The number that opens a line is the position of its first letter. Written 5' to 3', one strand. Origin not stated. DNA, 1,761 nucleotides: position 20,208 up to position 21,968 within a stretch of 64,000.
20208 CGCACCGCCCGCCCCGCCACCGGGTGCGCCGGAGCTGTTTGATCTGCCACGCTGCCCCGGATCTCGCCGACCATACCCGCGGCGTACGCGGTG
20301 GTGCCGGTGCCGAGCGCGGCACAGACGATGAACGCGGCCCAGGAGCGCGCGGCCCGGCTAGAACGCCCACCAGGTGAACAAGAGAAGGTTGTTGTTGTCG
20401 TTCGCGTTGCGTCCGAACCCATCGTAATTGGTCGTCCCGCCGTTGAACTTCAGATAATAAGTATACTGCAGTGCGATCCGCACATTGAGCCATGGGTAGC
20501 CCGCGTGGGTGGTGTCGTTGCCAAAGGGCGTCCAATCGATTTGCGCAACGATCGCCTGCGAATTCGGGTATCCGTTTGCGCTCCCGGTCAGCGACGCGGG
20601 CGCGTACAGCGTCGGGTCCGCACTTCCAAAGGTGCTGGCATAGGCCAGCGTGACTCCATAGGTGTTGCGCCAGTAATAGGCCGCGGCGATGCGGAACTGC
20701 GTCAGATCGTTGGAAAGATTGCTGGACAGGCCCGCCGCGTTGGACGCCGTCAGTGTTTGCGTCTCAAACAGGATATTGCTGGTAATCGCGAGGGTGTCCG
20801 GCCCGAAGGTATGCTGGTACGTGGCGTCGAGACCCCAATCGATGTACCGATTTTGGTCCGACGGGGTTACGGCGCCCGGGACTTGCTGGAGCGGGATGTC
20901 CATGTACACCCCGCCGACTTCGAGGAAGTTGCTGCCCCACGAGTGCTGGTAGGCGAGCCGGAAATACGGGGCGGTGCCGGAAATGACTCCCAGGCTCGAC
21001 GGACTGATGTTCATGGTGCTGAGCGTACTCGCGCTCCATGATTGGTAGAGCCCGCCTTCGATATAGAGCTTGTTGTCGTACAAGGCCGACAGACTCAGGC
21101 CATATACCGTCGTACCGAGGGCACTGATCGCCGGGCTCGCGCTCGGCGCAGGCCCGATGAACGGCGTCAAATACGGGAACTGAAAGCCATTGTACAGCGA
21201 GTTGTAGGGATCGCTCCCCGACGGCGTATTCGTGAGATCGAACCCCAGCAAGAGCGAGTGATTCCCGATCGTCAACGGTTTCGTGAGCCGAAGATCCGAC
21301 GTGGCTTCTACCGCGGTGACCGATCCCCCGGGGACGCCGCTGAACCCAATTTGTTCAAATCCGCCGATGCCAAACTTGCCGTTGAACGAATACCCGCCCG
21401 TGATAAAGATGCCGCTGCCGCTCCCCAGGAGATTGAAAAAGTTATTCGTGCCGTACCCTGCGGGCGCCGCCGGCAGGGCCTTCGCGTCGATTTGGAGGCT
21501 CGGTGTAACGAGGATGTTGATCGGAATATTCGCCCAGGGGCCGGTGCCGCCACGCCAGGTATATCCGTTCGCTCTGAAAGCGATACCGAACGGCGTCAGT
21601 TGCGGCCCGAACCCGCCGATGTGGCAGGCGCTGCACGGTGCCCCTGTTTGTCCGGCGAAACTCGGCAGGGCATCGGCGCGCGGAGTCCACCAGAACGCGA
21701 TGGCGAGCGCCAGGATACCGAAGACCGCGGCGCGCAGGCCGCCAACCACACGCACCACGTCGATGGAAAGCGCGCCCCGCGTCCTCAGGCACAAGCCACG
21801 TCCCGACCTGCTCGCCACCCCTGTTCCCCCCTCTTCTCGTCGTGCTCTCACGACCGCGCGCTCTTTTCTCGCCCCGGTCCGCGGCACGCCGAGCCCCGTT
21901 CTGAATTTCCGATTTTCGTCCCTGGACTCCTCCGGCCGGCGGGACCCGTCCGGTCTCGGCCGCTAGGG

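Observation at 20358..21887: Cyc2-like fused cytochrome-porin in a 70% GC genome, with lower local GC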

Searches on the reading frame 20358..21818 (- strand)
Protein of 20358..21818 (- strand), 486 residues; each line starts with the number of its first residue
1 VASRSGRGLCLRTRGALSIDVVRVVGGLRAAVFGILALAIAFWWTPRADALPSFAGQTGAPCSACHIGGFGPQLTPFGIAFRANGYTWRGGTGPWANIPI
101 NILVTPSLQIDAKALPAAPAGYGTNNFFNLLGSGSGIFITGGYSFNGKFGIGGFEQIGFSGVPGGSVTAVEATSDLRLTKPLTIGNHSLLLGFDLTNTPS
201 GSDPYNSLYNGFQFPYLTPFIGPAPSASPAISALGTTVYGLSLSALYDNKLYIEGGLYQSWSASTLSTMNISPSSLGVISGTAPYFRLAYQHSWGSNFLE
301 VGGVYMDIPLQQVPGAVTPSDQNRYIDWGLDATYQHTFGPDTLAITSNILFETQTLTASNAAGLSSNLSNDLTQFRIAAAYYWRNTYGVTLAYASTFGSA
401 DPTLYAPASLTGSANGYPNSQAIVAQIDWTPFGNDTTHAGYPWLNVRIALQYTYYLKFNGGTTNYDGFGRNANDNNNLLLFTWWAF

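Call 3: search_protein_families(library=pfam, proteins=[window:20361-21758:-], max_evalue=1)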
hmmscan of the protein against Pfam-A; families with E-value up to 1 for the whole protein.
window:20361-21758:- (466 aa): 1 family
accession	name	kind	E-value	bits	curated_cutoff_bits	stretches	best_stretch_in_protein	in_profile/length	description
PF22282.1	CydS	-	0.16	12.3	25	1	15-29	15-29/31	CydS-like protein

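Call 4: search_protein_families(library=ncbifam, proteins=[window:20361-21758:-], max_evalue=1)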
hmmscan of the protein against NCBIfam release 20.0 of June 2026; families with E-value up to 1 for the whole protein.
window:20361-21758:- (466 aa): 0 families

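Call 7: search_solved_structures(query=window:20361-21758:-, max_evalue=10)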
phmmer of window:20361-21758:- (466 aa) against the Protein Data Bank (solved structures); distinct sequences matched with E-value up to 10: 0.

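Call 8: find_homologous_proteins(query=window:20361-21758:-, max_evalue=0.001)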
Query window:20361-21758:- (466 aa): 544 proteins with E <= 0.001 among 8000 candidates; the best 120 are listed.
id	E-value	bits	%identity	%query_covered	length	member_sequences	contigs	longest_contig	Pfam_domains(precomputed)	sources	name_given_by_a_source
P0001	0.0e+0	1047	99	100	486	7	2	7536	-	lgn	-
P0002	7.5e-240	815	76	100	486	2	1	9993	-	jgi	-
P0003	1.4e-237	808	77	95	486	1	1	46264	-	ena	-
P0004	2.6e-231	787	74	100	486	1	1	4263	-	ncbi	-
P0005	5.3e-230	783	75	95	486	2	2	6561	-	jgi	-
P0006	4.1e-228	776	73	100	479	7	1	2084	-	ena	-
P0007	1.2e-226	772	72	99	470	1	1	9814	-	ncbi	-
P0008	1.3e-226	771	74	100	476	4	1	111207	-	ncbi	ncbi:MAG: hypothetical protein ACYDAB_05560 [bacterium]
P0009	1.8e-226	771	74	95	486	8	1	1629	-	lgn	-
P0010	9.9e-226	769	74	97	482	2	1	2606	-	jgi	-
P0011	1.4e-225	768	74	96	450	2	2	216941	-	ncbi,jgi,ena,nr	ncbi:MAG TPA: cytochrome C [bacterium]|nr:cytochrome C [bacterium]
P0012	1.7e-224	764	73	96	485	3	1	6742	-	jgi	jgi:hypothetical protein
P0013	1.8e-224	764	74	95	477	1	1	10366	-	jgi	jgi:hypothetical protein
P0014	2.5e-224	764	72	96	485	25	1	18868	-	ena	-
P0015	1.2e-223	762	72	100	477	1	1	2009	-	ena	-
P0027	2.5e-215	734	70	100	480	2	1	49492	-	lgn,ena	-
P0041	1.2e-205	702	69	97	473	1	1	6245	-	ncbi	-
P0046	1.3e-181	623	62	100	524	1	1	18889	-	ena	-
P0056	5.8e-138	479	50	98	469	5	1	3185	-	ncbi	-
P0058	1.4e-135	471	49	99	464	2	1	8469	-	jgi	-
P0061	4.7e-133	463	52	98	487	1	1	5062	-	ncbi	-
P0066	2.4e-125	437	49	98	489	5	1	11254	-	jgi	jgi:hypothetical protein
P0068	1.1e-99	353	44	98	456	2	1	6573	-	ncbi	-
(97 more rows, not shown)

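Call 15: find_encoding_contigs(protein=window:20358-21818:-, flank=10000, max_places=6)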
Protein window:20358-21818:- (486 aa): no gene with exactly this product is on record in the collection.

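Call 17: find_related_loci(query=A1, collection=genome_contigs, flank=8000)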
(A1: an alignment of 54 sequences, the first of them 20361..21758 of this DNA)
Query A1 (466 aa) in genome_contigs; peptide patterns used: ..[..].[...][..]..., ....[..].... (x = any residue, [..] = any of these).
600 stretches matched a pattern (row limit reached: there are more); 591 encode a relative of the query (tblastn E <= 1e-3); the best 80 are kept; 80 distinct loci.
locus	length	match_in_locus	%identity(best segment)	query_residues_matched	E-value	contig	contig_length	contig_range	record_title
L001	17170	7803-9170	70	11-466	0e+0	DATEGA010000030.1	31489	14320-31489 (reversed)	MAG TPA_asm: bacterium isolate SMAG_U8773 k141_1928250, whole genome shotgun sequence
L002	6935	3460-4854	70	3-466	0e+0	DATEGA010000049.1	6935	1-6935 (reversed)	MAG TPA_asm: bacterium isolate SMAG_U8773 k141_205124, whole genome shotgun sequence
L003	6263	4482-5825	44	12-466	5e-102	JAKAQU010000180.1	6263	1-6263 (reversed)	MAG: Proteobacteria bacterium isolate YF2.bin92 NODE_14494_length_6263_cov_2.304596, whole genome shotgun sequence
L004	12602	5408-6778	42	3-466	1e-98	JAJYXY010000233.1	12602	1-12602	MAG: Proteobacteria bacterium isolate FK3.bin79 NODE_10051_length_12602_cov_1.934830, whole genome shotgun sequence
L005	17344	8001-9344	42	12-466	8e-98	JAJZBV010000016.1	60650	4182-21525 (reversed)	MAG: Proteobacteria bacterium isolate JA1.bin30 NODE_329_length_60650_cov_42.035094, whole genome shotgun sequence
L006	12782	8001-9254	44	38-466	3e-95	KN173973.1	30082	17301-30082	Acidicaldus organivorans strain DX-1 genomic scaffold Scaffold_116, whole genome shotgun sequence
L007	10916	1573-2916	40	3-466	2e-93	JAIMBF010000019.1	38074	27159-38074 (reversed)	MAG: Terriglobia bacterium isolate HOT.MB2.42 NODE_977_length_38074_cov_277.361318, whole genome shotgun sequence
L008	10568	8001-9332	42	25-466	2e-90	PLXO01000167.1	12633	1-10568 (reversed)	MAG: Acetobacteraceae bacterium isolate palsa_925 73.20120700_P3D.41_contig_100221, whole genome shotgun sequence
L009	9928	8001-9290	41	31-466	5e-89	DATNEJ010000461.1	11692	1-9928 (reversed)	MAG TPA_asm: Acetobacteraceae bacterium isolate SMAG_U11265 k141_3654429, whole genome shotgun sequence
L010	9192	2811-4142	38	12-466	4e-87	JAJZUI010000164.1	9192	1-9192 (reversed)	MAG: Proteobacteria bacterium isolate SKS4.bin26 NODE_11795_length_9192_cov_6.026806, whole genome shotgun sequence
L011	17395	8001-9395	40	9-466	6e-87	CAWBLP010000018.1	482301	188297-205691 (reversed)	MAG: uncultured Alphaproteobacteria bacterium isolate MFD02416.bin.1.382 genome assembly, contig: contig_10871, whole ge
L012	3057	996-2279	42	25-466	2e-88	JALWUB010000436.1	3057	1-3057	MAG: Robiginitomaculum sp. isolate M2_metabat2_scaf2bin.243 M2_NODE_70874_length_3057_cov_8.327986, whole genome shotgun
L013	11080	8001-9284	40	25-466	6e-86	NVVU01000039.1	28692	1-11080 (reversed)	MAG: Robiginitomaculum sp. isolate NORP55 Contig_source1382A_3817, whole genome shotgun sequence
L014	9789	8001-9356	40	1-466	4e-85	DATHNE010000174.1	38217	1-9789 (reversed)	MAG TPA_asm: Acetobacteraceae bacterium isolate SMAG_U12650 k141_4624622, whole genome shotgun sequence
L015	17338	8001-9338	39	14-466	2e-84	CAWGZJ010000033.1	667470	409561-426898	MAG: uncultured Alphaproteobacteria bacterium isolate MFD01138.bin.2.29 genome assembly, contig: contig_9969, whole geno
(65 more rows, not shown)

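Call 24: predict_structure(alignment_id=A1)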
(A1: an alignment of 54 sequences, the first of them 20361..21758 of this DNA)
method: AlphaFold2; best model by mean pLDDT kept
length: 466 residues; sequences in the alignment: 54
mean_pLDDT: 85.7   pTM: 0.83
mean pLDDT of the five models: 85.7, 85.5, 85.1, 82.3, 80.8
residues with pLDDT >= 90: 274; 70-90: 120; 50-70: 45; < 50: 27
segments of 3 or more residues with pLDDT < 50: 1-4, 25-41, 47-50
pLDDT, mean of each block of 10 residues (from residue 1): 58 82 51 44 48 66 78 65 90 95 94 86 87 90 90 92 96 92 71 73 88 94 94 96 96 96 96 85 96 93 97 88 90 98 97 94 89 96 96 96 94 65 78 96 96 97 85
secondary structure, 60 per line:
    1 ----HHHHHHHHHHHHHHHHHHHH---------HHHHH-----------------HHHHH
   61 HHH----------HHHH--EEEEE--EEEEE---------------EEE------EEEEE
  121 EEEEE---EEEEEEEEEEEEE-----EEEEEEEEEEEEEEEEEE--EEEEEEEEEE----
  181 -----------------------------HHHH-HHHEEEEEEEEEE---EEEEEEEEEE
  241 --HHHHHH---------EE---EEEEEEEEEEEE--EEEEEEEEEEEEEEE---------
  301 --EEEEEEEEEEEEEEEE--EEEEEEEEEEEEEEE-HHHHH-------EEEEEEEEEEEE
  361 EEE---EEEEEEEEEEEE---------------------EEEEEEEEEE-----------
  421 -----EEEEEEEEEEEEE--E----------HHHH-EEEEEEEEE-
elements in order: H5-24 H34-38 H56-63 H74-77 E80-84 E87-91 E107-109 E116-125 E129-141 E147-164 E167-176 H210-213 E218-227 E231-240 H243-248 E263-274 E277-291 E303-318 E321-335 H337-341 E349-363 E367-378 E400-409 E426-438 H452-455 E457-465

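Call 27: fold_search(model_id=the predicted structure, library=pdb)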
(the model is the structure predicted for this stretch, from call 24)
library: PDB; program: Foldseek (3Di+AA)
matches with E <= 10: 816; with E <= 0.001: 230
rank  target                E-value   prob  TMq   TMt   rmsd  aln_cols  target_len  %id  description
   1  6ehc_A                5.1e-10  1.00  0.46  0.66   7.5       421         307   11  OmpUdeltaN (N-terminus deletion mutant of OmpU), outer membrane protein of Vibrio cholerae (released 2018-04-25)
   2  6ehb_C                3.4e-09  1.00  0.44  0.60   7.5       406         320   12  OmpU, an outer membrane protein, of Vibrio cholerae (released 2018-04-25)
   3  6ehd                  3.5e-09  1.00  0.45  0.61   7.6       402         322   10  OmpT (in-vitro folded), an outer membrane protein of Vibrio cholerae (released 2018-04-25)
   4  6ehb_A                4.9e-09  1.00  0.45  0.63   7.8       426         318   11  OmpU, an outer membrane protein, of Vibrio cholerae (released 2018-04-25)
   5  5onu_A                1.0e-08  1.00  0.45  0.62   7.2       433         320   13  Trimeric OmpU structure (released 2018-01-03)
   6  8jto                  1.2e-08  1.00  0.46  0.60   7.7       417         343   15  Outer membrane porin of Burkholderia pseudomallei (BpsOmp38) in complex with ceftazidime (released 2024-06-26)
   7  8wv0_A                1.5e-08  1.00  0.47  0.63   7.5       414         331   14  Outer membrane porin of Burkholderia pseudomallei (BpsOmp38) (released 2024-10-30)
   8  5mdq_A                1.6e-08  1.00  0.42  0.54   8.3       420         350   13  Crystal structure of outer membrane expressed Chitoporin VhChip from Vibrio harveyi (released 2017-12-20)
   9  7vu2                  1.9e-08  1.00  0.41  0.43   9.9       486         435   12  Chitoporin from Serratia marcescens (released 2022-11-09)
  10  6ehf                  2.0e-08  1.00  0.47  0.64   7.4       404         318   10  OmpT (in-vitro folded), an outer membrane protein Vibrio cholerae (trimer form) (released 2018-04-25)
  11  8wv0_B                3.8e-08  1.00  0.42  0.57   8.0       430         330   14  Outer membrane porin of Burkholderia pseudomallei (BpsOmp38) (released 2024-10-30)
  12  5oyk                  4.2e-08  1.00  0.44  0.60   6.9       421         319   12  Outer-membrane expressed OmpT of Vibrio cholerae (released 2018-04-25)
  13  4d65_A                4.5e-08  1.00  0.50  0.65   6.3       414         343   12  Structure of porin Omp-Pst2 from P. stuartii; the asymmetric unit contains a dimer of trimers. (released 2016-03-09)
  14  5mdo_A                5.2e-08  1.00  0.44  0.57   7.8       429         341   11  Crystal structure of in vitro folded Chitoporin VhChip from Vibrio harveyi (crystal form I) (released 2017-12-20)
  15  7eqm_A                6.2e-08  1.00  0.44  0.57   7.5       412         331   12  Apo Truncated VhChiP (Delta 1-19) (released 2022-08-10)
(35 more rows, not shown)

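Call 28: find_encoding_contigs(protein=P0011, flank=10000, max_places=3)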
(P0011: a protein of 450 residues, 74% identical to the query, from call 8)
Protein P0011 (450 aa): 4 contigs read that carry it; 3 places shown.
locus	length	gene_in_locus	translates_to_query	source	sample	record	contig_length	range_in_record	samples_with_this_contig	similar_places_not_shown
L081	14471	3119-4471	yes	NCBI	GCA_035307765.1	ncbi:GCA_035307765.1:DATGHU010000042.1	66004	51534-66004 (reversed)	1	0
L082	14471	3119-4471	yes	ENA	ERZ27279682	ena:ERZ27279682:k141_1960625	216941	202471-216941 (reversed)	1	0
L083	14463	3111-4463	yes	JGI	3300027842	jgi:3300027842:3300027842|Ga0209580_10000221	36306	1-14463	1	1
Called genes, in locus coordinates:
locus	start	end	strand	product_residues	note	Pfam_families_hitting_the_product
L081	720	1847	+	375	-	PF00753:Lactamase_B, PF00581:Rhodanese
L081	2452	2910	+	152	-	PF06525:SoxE, PF13473:Cupredoxin_1 (faint)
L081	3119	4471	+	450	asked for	-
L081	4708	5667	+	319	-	PF13620:CarboxypepD_reg (weak)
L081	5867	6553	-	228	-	-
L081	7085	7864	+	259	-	PF00378:ECH_1, PF16113:ECH_2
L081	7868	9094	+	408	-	PF02515:CoA_transf_3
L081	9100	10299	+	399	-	PF02515:CoA_transf_3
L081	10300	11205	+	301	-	PF00682:HMGL-like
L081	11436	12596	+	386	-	PF20706:GT4-conflict (weak), PF13439:Glyco_transf_4, PF13579:Glyco_trans_4_4, PF00534:Glycos_transf_1, PF13692:Glyco_trans_1_4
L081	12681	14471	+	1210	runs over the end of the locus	PF02463:SMC_N, PF13175:AAA_15 (weak), PF13304:AAA_21 (weak), PF13476:AAA_23, PF13555:AAA_29 (weak), PF06470:SMC_hinge, PF13304:AAA_21 (weak)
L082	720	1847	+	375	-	PF00753:Lactamase_B, PF00581:Rhodanese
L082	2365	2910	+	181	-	PF13473:Cupredoxin_1 (faint), PF06525:SoxE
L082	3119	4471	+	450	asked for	-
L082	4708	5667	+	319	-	PF13620:CarboxypepD_reg (weak)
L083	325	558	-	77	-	-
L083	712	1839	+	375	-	PF00753:Lactamase_B, PF00581:Rhodanese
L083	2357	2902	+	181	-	PF13473:Cupredoxin_1 (faint), PF06525:SoxE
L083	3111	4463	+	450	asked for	-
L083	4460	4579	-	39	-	-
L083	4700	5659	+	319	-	PF13620:CarboxypepD_reg (weak)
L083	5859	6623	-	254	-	-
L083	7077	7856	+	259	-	PF00378:ECH_1, PF16113:ECH_2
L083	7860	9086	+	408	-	PF02515:CoA_transf_3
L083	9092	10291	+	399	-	PF02515:CoA_transf_3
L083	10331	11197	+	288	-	PF00682:HMGL-like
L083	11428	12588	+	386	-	PF20706:GT4-conflict (weak), PF13439:Glyco_transf_4, PF13579:Glyco_trans_4_4, PF00534:Glycos_transf_1, PF13692:Glyco_trans_1_4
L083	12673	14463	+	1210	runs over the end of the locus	PF02463:SMC_N, PF13175:AAA_15 (faint), PF13304:AAA_21 (weak), PF13476:AAA_23, PF13555:AAA_29 (weak), PF06470:SMC_hinge, PF13304:AAA_21 (weak)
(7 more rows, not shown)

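Call 37: find_encoding_contigs(protein=P0008, flank=10000, max_places=2)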
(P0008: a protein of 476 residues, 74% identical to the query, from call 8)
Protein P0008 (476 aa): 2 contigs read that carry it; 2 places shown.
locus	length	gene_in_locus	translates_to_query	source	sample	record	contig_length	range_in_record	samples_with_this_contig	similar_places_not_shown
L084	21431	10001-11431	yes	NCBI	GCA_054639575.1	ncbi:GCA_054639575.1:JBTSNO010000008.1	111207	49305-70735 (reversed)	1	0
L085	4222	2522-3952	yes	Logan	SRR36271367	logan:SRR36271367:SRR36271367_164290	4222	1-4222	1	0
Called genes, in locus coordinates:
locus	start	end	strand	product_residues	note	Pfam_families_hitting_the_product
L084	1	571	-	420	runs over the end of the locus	PF04542:Sigma70_r2, PF08281:Sigma70_r4_2, PF20239:DUF6596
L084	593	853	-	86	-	PF03795:YCII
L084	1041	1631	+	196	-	PF01243:PNPOx_N (weak), PF10590:PNP_phzG_C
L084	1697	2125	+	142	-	PF03795:YCII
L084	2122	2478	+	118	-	PF03795:YCII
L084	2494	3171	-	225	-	PF07336:ABATE, PF11706:zf-CGNR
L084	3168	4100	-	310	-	PF09839:DUF2066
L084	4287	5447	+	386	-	PF08309:LVIVD (faint)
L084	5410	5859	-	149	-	PF01243:PNPOx_N, PF12900:Pyridox_ox_2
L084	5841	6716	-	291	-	PF03446:NAD_binding_2, PF14833:NAD_binding_11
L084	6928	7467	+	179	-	PF13473:Cupredoxin_1 (weak), PF06525:SoxE, PF00127:Copper-bind (faint)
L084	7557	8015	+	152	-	PF13473:Cupredoxin_1, PF07731:Cu-oxidase_2 (faint), PF00116:COX2 (weak)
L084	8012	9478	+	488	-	PF12801:Fer4_5 (faint)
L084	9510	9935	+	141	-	PF13473:Cupredoxin_1, PF00116:COX2 (weak)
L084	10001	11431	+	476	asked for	-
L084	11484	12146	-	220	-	PF00072:Response_reg, PF00196:GerE, PF08281:Sigma70_r4_2 (weak)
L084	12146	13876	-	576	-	PF00672:HAMP, PF07730:HisKA_3, PF13581:HATPase_c_2 (weak), PF02518:HATPase_c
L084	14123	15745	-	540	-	PF02776:TPP_enzyme_N, PF00205:TPP_enzyme_M, PF02775:TPP_enzyme_C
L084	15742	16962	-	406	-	PF02515:CoA_transf_3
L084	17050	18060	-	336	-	-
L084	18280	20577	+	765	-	PF00672:HAMP, PF01590:GAF, PF13185:GAF_2, PF13492:GAF_3, PF07730:HisKA_3, PF13581:HATPase_c_2, PF02518:HATPase_c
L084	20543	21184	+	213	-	PF00072:Response_reg, PF00196:GerE, PF08281:Sigma70_r4_2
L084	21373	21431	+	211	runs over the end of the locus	-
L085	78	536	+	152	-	PF13473:Cupredoxin_1, PF07731:Cu-oxidase_2 (faint), PF00116:COX2 (weak)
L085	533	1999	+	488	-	PF12801:Fer4_5 (faint)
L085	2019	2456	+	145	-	PF13473:Cupredoxin_1, PF00116:COX2 (weak)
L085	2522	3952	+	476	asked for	-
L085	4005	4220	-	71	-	?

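Call 43: search_dna_similar(query=window:20361-21758:-, collection=plasmids, mode=protein, max_evalue=0.001, max_rows=40, rows=spread)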
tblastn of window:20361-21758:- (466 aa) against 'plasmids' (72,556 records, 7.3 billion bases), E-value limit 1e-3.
Records with a match: 15; places in all: 15; records where one place covers at least 80% of the query: 15.
Best place of each record, by identity: <60% 15.
By first word of the organism name: Ralstonia 6; Acidiphilium 2; Caballeronia 2; Polymorphobacter 1; Acidithiobacillus 1; Paraburkholderia 1; Ideonella 1; Methylocystis 1.
By predicted mobility (MOB-suite, as given by PLSDB): non-mobilizable 10; mobilizable 4; conjugative 1.
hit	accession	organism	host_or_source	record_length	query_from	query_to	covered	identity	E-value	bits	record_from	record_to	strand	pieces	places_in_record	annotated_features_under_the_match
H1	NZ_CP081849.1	Polymorphobacter megasporae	Megaspora,lichen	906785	27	466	94%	37.9%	1e-57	213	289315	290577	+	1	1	hypothetical protein | c-type cytochrome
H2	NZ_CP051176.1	Ralstonia solanacearum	Whole organism,tomato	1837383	27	466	94%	32.8%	2e-47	183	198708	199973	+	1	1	none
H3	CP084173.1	Acidithiobacillus ferrooxidans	cell culture,River sediment polluted by ...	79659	37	466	92%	33.5%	3e-47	182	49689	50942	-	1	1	hypothetical protein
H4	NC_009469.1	Acidiphilium cryptum JF-5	-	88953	37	466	92%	33.5%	3e-47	182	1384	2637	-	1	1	hypothetical protein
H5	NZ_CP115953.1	Ralstonia solanacearum CFBP2957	Solanum lycopersicum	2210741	27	466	94%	32.6%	2e-46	180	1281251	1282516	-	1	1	none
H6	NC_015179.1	Acidiphilium multivorum AIU301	-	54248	37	466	88%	34.5%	2e-41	195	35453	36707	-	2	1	hypothetical protein (x2)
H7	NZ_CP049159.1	Caballeronia sp. SBC1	whole organism,soil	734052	27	466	94%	32.0%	4e-45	176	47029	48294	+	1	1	cytochrome C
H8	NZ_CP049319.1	Caballeronia sp. SBC2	whole organism,soil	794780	27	466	94%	32.0%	4e-45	176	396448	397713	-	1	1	cytochrome C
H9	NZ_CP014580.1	Paraburkholderia phytofirmans OLGA172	-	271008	8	465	98%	30.3%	5e-38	155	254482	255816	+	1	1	cytochrome C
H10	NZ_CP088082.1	Ideonella dechloratans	Cell culture,Activated sludge, ...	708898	1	466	100%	29.4%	6e-37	152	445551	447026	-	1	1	cytochrome C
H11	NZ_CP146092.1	Ralstonia sp. RRA.1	-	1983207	26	466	95%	30.1%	2e-30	132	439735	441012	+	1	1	none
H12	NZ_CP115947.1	Ralstonia solanacearum MolK2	Musa sp.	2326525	12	466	98%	29.1%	1e-30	133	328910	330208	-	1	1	record has no annotation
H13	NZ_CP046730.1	Ralstonia syzygii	tobacco,cell culture,leaf veins ...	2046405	11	466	98%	28.9%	4e-29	128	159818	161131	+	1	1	none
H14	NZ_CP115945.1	Ralstonia syzygii R24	Syzygium aromaticum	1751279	14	466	97%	28.7%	6e-29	128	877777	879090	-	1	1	none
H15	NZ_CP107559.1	Methylocystis sp. MJC1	whole organism,Alpine Peat Bogs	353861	15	466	97%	28.1%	3e-31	135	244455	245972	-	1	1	hypothetical protein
